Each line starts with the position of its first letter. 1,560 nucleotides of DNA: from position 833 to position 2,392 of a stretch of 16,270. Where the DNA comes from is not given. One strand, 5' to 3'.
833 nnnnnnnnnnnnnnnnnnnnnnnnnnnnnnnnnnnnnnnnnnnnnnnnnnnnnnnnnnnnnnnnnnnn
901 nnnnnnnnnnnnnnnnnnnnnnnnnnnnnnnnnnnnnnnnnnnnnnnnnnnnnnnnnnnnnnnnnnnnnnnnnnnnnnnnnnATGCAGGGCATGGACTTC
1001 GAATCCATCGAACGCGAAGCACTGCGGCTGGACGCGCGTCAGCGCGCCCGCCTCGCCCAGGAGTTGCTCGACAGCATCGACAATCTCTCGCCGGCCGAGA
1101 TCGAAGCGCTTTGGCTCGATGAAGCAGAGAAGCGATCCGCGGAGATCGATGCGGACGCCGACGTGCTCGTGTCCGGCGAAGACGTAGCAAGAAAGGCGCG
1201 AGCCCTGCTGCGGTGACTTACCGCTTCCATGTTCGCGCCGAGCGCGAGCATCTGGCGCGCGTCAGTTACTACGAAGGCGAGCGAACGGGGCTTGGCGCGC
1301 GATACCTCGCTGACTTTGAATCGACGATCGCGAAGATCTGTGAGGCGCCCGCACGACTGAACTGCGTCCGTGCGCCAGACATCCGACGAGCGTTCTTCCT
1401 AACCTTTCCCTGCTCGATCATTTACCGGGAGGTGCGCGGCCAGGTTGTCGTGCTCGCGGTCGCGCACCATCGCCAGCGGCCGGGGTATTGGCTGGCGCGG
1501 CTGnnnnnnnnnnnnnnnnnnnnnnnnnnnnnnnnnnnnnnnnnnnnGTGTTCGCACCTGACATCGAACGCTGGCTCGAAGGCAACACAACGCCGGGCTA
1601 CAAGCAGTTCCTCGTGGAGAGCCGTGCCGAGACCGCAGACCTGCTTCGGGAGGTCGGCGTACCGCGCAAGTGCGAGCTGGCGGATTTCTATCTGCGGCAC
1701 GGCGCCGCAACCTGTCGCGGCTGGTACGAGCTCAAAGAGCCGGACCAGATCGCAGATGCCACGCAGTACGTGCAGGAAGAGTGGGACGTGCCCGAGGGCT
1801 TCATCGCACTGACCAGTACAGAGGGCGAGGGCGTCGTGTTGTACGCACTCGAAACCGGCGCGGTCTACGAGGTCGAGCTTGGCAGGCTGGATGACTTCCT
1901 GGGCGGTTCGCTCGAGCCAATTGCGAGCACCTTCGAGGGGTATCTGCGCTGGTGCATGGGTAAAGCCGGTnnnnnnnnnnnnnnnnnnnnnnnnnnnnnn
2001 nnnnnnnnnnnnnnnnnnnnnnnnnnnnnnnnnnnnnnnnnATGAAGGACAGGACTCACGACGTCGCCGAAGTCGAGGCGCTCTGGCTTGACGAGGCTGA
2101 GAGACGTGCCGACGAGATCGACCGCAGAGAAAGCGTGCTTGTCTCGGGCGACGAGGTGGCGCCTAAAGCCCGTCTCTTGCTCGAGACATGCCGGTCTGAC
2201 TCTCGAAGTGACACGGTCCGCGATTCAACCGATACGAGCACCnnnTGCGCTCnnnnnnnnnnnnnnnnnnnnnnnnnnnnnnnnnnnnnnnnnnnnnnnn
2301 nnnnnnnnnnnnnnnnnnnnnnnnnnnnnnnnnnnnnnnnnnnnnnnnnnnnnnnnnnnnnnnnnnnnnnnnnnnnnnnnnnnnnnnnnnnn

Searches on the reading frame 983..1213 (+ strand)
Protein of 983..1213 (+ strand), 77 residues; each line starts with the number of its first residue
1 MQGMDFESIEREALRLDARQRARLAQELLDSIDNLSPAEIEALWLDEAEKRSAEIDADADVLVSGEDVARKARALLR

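Call 9: search_protein_families(library=pfam, proteins=[window:983-1213:+], max_evalue=0.01)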
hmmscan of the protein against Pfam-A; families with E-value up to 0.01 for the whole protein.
window:983-1213:+ (77 aa): 1 family
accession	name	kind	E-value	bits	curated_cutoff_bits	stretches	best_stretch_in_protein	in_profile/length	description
PF09720.15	Unstab_antitox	-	9.1e-12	45.3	23.3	1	16-68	2-54/54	Putative addiction module component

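Call 10: search_protein_families(library=ncbifam, proteins=[window:983-1213:+], max_evalue=0.01)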
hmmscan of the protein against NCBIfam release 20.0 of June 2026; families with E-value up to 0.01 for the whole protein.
window:983-1213:+ (77 aa): 1 family
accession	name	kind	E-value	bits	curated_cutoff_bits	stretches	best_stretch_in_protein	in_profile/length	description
TIGR02574.1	stabl_TIGR02574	hypoth_equivalog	0.00015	21.7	31.9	1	12-74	1-64/65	putative addiction module component, TIGR02574 family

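Call 47: search_protein_representatives(protein=window:983-1213:+)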
Query: 77 residues. Proteins with E-value up to 0.001 (for the whole library): 795; up to 1e-10: 26; up to 1e-30: 0. The best 150 are listed.
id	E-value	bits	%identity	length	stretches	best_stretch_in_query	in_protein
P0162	9.6e-22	92.6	66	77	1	2-77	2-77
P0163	3.5e-17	78.3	55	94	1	3-77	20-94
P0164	7.9e-17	77.1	60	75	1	4-76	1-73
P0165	4.0e-16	74.9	59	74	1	4-77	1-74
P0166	7.5e-16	74.1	59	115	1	3-77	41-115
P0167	1.7e-15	73.0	59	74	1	4-77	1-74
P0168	6.5e-15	71.1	56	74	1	4-76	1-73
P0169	9.7e-15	70.5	59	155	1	4-77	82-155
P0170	1.1e-13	67.2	55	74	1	4-77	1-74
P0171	4.3e-13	65.4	53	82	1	4-76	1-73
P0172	5.2e-13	65.1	65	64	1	4-60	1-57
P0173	1.4e-12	63.8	62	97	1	4-58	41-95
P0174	6.3e-12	61.7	54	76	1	3-67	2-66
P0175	8.1e-12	61.3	51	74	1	6-76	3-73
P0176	8.9e-12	61.2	53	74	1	4-77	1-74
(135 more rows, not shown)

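Call 50: search_solved_structures(query=window:983-1213:+, max_evalue=1, show_alignments=3)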
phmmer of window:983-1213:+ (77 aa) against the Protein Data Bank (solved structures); distinct sequences matched with E-value up to 1: 3.
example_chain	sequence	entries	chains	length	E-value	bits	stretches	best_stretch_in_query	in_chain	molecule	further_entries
8fje_A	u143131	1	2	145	0.16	16.2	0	3-40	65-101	E8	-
5t2a_N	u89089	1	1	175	0.41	14.9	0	9-58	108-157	eL14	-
3jcs_K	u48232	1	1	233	0.79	14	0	9-58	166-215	ribosomal protein L14e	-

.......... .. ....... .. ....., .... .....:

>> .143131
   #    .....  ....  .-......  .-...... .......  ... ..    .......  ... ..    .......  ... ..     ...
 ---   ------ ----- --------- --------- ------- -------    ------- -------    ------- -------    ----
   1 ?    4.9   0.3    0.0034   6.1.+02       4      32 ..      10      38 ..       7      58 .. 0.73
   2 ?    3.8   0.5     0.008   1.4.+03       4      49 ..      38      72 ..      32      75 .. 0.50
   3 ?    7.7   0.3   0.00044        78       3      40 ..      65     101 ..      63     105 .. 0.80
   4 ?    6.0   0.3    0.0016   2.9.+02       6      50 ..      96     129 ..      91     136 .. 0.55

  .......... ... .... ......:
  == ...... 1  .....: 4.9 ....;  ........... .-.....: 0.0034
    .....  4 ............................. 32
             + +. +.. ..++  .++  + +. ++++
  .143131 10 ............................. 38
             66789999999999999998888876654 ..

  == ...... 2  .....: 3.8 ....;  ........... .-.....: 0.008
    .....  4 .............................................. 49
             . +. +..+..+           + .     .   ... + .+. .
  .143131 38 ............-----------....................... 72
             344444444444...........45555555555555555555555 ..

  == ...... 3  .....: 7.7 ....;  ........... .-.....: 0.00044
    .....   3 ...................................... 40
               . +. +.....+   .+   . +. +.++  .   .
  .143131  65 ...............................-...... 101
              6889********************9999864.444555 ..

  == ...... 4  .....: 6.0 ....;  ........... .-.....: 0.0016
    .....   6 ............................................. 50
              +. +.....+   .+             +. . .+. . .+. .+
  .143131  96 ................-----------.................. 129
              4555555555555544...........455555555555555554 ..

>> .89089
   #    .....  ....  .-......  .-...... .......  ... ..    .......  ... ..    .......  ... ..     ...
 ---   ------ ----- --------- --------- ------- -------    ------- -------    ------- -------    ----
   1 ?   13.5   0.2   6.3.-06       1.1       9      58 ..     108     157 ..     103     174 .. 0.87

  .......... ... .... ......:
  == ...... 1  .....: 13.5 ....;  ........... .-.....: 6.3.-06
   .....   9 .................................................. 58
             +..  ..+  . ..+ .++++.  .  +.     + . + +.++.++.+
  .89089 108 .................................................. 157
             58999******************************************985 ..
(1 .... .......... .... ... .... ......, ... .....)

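Call 51: search_protein_families(library=padloc, proteins=[window:983-1213:+], max_evalue=0.01)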
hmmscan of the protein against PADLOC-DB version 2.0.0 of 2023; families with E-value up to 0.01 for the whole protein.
window:983-1213:+ (77 aa): 0 families

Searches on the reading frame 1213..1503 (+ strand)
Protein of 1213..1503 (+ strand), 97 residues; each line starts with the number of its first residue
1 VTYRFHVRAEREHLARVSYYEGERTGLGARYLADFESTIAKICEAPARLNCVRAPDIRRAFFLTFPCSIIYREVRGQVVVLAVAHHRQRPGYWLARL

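Call 9: search_protein_families(library=pfam, proteins=[window:1213-1503:+], max_evalue=0.01)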
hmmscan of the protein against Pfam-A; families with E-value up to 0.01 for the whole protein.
window:1213-1503:+ (97 aa): 1 family
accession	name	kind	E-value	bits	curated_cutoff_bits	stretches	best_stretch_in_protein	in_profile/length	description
PF05016.21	ParE_toxin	-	1.4e-05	26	23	1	3-89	1-88/89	ParE toxin of type II toxin-antitoxin system, parDE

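Call 10: search_protein_families(library=ncbifam, proteins=[window:1213-1503:+], max_evalue=0.01)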
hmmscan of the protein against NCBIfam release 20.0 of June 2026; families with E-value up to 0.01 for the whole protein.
window:1213-1503:+ (97 aa): 0 families

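Call 40: find_homologous_proteins(query=window:1213-1503:+, max_evalue=0.001)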
Query window:1213-1503:+ (97 aa): 40 proteins with E <= 0.001 among 41 candidates.
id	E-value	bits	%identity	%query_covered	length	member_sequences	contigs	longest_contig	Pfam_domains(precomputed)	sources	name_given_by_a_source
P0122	1.3e-58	213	99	100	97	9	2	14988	PF05016.22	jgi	jgi:toxin ParE1/3/4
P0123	4.9e-41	157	73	100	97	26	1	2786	PF05016.22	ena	-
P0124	1.1e-40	156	71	100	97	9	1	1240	-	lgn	-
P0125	2.0e-40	155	73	98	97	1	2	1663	PF05016.22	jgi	jgi:toxin ParE1/3/4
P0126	4.3e-39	151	71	100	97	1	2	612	PF05016.22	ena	-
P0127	6.5e-38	147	68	100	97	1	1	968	-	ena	-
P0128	1.0e-30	124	89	68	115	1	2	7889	-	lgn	-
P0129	2.2e-30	123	61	100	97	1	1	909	PF05016.22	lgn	-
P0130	8.3e-30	121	60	100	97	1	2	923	PF05016.22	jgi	jgi:hypothetical protein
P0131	1.1e-29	120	60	100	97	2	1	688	PF05016.22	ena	-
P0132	1.4e-28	117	58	100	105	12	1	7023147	PF05016.22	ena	-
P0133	1.6e-28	117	57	100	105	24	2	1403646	PF05016.22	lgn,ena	-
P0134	6.3e-28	115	57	99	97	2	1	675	PF05016.22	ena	-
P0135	7.1e-28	115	59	99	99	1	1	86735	PF05016.22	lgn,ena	-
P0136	8.4e-28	114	60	100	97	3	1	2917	PF05016.22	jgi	jgi:toxin ParE1/3/4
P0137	9.3e-28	114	54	99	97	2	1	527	PF05016.22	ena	-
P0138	2.1e-27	113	57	99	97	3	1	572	PF05016.22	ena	-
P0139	3.3e-27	113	58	100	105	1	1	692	PF05016.22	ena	-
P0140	1.8e-26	110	55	100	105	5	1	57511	PF05016.22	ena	-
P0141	7.0e-26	108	57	100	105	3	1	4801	PF05016.22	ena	-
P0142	9.5e-26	108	55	100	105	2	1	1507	PF05016.22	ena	-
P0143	1.1e-25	108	56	99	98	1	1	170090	PF05016.22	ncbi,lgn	-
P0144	1.3e-25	107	56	100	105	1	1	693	PF05016.22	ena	-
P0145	1.7e-25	107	55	99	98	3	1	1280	PF05016.22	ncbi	-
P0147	4.8e-25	106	54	99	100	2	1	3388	PF05016.22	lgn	-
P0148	6.0e-25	105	52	100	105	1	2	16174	PF05016.22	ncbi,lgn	ncbi:MAG: type II toxin-antitoxin system RelE/ParE family toxin [Steroidobacteraceae bacterium]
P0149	9.3e-25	105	53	100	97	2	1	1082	PF05016.22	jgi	-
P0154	8.3e-23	98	51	100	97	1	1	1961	PF05016.22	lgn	-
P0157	2.0e-21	94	51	96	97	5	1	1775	PF05016.22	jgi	-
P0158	3.8e-20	90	51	99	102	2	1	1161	PF05016.22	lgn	-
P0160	6.9e-10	57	36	73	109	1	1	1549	PF05016.22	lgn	-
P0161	1.4e-8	53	37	96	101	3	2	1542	PF05016.22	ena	-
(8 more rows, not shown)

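Call 51: search_protein_families(library=padloc, proteins=[window:1213-1503:+], max_evalue=0.01)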
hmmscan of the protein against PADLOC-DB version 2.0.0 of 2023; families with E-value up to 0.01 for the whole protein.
window:1213-1503:+ (97 aa): 0 families

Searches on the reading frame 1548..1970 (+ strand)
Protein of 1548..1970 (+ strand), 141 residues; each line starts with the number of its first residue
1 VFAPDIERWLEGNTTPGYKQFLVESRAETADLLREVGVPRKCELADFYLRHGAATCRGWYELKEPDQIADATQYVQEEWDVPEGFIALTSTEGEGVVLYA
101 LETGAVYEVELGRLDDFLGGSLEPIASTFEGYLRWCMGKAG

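Call 9: search_protein_families(library=pfam, proteins=[window:1548-1970:+], max_evalue=0.01)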
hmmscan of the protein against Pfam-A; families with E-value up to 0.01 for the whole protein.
window:1548-1970:+ (141 aa): 3 families
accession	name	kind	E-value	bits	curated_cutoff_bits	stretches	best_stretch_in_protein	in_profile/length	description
PF14435.11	SUKH-4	-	0.00055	20.5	25.5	1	27-131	30-127/179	SUKH-4 immunity protein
PF09346.15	SMI1_KNR4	-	0.00064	20.8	25.4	1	44-134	22-124/125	SMI1 / KNR4 family (SUKH-1)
PF18522.7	DUF5620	-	0.0082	16.9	25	0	52-97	51-95/120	Domain of unknown function (DUF5620)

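Call 10: search_protein_families(library=ncbifam, proteins=[window:1548-1970:+], max_evalue=0.01)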
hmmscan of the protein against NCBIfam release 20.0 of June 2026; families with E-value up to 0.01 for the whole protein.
window:1548-1970:+ (141 aa): 0 families

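Call 51: search_protein_families(library=padloc, proteins=[window:1548-1970:+], max_evalue=0.01)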
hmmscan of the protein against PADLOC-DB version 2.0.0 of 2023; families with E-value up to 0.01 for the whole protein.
window:1548-1970:+ (141 aa): 0 families

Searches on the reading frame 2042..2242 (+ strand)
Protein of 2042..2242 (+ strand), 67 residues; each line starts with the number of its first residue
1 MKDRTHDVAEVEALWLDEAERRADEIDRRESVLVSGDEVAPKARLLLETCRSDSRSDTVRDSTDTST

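Call 9: search_protein_families(library=pfam, proteins=[window:2042-2242:+], max_evalue=0.01)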
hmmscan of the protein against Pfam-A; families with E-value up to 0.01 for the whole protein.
window:2042-2242:+ (67 aa): 1 family
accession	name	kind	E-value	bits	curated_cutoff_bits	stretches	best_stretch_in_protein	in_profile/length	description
PF09720.15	Unstab_antitox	-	8.3e-05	23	23.3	1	7-39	22-54/54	Putative addiction module component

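Call 10: search_protein_families(library=ncbifam, proteins=[window:2042-2242:+], max_evalue=0.01)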
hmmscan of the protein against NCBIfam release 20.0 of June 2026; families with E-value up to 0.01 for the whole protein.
window:2042-2242:+ (67 aa): 0 families

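Call 13: find_encoding_contigs(protein=window:2042-2242:+, flank=4000, max_places=10)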
Protein window:2042-2242:+ (67 aa): 6 contigs read that carry it; 4 places shown.
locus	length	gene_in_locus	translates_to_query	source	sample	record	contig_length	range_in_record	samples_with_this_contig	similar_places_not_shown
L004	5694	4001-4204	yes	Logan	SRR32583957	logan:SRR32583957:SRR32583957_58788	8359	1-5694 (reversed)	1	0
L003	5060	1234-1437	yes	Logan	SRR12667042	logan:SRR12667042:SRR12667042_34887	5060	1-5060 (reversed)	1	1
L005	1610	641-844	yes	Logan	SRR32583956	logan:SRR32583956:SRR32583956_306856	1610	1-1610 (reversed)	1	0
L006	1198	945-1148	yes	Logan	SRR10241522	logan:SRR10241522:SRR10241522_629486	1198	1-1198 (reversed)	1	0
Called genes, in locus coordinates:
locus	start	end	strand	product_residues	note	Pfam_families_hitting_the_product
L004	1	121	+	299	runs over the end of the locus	PF14024:DUF4240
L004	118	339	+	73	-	-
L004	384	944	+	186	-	PF14137:DUF4304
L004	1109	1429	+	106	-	-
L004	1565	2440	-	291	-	PF12799:LRR_4 (faint)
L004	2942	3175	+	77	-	PF09720:Unstab_antitox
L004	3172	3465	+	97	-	PF05016:ParE_toxin (weak)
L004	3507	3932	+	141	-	-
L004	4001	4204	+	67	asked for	-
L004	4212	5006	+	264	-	PF10127:RlaP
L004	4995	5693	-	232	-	?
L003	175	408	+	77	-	PF09720:Unstab_antitox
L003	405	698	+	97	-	PF05016:ParE_toxin (weak)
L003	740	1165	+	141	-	-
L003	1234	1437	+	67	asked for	-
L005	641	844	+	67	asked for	-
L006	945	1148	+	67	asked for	-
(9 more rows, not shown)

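Call 14: find_homologous_proteins(query=window:2042-2242:+, max_evalue=0.001)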
Query window:2042-2242:+ (67 aa): 1 proteins with E <= 0.001 among 2 candidates.
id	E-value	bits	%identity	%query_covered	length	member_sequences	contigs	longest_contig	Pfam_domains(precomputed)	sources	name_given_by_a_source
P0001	2.1e-33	130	100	100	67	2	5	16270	-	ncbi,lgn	-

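Call 37: search_dna_similar(query=window:2042-2242:+, collection=plasmids, mode=protein, max_evalue=0.01, max_rows=25)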
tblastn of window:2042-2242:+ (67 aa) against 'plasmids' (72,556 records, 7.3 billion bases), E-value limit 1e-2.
No match.

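Call 51: search_protein_families(library=padloc, proteins=[window:2042-2242:+], max_evalue=0.01)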
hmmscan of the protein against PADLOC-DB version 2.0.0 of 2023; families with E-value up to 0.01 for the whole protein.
window:2042-2242:+ (67 aa): 0 families
